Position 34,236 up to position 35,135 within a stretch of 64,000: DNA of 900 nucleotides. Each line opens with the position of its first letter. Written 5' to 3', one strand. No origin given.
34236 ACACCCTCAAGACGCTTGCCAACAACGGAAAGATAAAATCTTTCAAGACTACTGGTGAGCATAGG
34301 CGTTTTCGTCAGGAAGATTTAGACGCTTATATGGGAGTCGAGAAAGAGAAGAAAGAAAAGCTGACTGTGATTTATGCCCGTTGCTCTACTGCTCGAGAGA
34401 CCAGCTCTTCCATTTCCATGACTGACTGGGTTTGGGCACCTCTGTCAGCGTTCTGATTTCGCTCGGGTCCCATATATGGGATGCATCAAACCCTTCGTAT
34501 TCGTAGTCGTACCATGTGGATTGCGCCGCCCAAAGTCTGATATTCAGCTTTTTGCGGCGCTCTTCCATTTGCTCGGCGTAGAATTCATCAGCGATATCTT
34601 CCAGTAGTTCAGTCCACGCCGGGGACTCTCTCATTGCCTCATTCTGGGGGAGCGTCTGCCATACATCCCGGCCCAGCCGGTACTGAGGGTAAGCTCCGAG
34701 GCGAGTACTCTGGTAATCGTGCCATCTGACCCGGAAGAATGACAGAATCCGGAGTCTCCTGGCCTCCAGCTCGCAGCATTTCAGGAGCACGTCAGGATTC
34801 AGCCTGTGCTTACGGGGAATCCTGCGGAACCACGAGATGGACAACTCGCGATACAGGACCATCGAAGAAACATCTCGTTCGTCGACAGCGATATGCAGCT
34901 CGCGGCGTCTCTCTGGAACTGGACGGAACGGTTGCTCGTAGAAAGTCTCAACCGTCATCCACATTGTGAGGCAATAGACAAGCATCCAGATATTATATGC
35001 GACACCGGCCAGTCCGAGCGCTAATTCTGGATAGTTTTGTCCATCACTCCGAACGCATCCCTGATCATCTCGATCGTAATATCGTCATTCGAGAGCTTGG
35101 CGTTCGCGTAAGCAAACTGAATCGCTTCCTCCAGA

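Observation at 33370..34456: AT-rich foreign island: second N6/N4 MTase followed by the N-terminal stub of an IS607-type serine recombinase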

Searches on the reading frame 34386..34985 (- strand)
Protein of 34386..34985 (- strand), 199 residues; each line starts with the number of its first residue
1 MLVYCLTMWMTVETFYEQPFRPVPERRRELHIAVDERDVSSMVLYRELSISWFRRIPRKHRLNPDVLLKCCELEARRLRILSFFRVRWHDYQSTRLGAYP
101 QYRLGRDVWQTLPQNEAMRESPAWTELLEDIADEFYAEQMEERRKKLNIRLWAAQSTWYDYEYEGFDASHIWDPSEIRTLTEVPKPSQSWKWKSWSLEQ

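Call 7: search_protein_families(library=pfam, proteins=[window:34386-34985:-], max_evalue=0.1)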
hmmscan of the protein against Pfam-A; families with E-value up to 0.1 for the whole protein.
window:34386-34985:- (199 aa): 0 families

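Call 8: search_protein_families(library=ncbifam, proteins=[window:34386-34985:-], max_evalue=0.1)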
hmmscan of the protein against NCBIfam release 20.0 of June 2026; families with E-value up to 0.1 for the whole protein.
window:34386-34985:- (199 aa): 0 families

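Call 25: find_related_loci(query=window:34389-34985:-, collection=viral_contigs, flank=4000)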
Query window:34389-34985:- (199 aa) in viral_contigs; peptide patterns used: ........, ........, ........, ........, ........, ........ (x = any residue, [..] = any of these).
No stretch of DNA in the collection matches any of the patterns.

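Call 27: find_homologous_proteins(query=window:34389-34985:-, max_evalue=0.001)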
Query window:34389-34985:- (199 aa): 3 proteins with E <= 0.001 among 72 candidates.
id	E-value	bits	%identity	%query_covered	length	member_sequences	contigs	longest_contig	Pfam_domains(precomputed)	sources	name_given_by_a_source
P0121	6.2e-125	433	100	95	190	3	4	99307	-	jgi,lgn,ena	-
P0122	2.0e-74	268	66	85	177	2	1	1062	-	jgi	jgi:hypothetical protein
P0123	2.9e-68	248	54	96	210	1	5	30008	-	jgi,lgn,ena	-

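Call 29: find_encoding_contigs(protein=P0123, flank=6000, max_places=6)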
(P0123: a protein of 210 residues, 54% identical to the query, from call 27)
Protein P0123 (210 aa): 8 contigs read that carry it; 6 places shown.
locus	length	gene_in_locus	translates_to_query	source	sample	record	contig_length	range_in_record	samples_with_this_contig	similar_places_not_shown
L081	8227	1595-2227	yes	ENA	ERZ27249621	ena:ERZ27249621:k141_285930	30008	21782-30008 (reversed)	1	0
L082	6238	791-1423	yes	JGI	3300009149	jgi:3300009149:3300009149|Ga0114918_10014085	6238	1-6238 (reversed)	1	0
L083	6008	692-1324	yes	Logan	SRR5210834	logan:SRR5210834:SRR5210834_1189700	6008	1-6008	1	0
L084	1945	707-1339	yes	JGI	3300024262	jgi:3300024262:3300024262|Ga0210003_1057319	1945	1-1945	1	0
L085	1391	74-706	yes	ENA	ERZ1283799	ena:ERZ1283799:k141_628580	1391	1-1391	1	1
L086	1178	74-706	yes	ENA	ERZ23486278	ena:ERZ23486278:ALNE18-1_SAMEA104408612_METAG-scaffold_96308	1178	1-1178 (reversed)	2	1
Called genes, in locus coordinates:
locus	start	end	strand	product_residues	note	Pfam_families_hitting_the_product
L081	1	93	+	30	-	?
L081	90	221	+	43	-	-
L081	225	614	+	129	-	-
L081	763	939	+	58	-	-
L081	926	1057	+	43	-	-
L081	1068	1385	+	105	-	-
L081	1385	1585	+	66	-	-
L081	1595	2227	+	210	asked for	-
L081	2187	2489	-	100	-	-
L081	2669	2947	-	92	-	-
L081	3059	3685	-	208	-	-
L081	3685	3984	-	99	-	-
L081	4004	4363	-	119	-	-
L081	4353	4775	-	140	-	-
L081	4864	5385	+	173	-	PF01145:Band_7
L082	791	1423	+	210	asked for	-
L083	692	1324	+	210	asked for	-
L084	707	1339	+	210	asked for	-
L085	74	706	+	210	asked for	-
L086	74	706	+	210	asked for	-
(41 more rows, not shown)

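Call 31: find_encoding_contigs(protein=P0121, flank=5000, max_places=6)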
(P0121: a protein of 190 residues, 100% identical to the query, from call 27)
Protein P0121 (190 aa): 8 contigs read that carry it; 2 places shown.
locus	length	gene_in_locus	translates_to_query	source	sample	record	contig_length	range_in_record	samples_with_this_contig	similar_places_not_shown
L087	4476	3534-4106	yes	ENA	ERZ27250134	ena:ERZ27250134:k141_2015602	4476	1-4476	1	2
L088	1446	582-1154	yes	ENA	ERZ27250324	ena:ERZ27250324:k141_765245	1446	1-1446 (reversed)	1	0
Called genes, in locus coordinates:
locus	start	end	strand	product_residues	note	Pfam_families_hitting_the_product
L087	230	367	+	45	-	-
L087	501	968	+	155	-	-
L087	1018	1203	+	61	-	-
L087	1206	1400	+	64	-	-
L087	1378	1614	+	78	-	-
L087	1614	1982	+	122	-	-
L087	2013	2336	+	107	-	-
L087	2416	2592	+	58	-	-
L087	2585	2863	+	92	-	PF14354:Lar_restr_allev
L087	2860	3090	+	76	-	-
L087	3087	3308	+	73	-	-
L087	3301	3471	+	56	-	-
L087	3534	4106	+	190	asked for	-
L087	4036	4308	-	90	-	PF12728:HTH_17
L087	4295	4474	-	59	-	?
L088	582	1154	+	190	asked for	-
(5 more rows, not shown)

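Call 32: find_encoding_contigs(protein=P0122, flank=5000, max_places=4)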
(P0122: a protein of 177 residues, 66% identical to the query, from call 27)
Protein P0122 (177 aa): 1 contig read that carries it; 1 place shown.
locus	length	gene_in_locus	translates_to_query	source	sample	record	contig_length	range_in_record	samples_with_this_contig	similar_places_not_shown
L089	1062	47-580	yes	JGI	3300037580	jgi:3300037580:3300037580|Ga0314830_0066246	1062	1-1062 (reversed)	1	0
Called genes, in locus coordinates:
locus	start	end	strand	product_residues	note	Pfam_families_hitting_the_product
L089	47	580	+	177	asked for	-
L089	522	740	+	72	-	-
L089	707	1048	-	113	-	-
